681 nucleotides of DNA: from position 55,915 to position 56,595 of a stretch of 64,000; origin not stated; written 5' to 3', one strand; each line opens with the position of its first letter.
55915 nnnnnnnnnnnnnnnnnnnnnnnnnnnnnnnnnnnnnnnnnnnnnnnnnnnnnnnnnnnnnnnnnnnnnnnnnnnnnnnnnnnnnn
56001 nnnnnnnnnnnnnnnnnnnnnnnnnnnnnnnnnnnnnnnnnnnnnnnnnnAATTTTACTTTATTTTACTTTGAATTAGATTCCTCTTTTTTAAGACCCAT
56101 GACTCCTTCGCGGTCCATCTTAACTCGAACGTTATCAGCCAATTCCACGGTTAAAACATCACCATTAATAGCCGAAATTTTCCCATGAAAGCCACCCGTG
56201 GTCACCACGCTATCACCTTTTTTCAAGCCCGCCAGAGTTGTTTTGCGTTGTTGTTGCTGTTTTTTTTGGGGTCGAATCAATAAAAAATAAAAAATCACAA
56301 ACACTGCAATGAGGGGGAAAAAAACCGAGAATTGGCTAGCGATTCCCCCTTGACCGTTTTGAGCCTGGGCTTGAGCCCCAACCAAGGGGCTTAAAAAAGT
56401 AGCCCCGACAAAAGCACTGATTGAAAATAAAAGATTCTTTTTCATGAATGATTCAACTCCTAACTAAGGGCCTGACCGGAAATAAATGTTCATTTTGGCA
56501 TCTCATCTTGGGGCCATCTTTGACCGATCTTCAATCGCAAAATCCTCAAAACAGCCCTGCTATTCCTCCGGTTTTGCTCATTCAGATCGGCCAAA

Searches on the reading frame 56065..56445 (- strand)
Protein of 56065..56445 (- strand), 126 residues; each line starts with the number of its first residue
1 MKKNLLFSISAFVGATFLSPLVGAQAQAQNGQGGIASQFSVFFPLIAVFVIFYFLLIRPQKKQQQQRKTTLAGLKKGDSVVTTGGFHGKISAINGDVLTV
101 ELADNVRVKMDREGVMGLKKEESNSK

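Call 34: search_protein_families(library=pfam, max_evalue=0.1, proteins=[window:56065-56445:-])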
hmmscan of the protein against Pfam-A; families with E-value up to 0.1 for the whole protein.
window:56065-56445:- (126 aa): 3 families
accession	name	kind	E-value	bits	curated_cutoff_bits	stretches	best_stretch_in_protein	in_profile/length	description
PF02699.20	YajC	-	9.7e-29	99.5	28.2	1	42-116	3-77/78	Preprotein translocase subunit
PF06024.17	Orf78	-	0.027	15.2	29.4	1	37-67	67-97/101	Orf78 (ac78)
PF11862.13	DUF3382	-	0.03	15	28.9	1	9-83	8-80/97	Domain of unknown function (DUF3382)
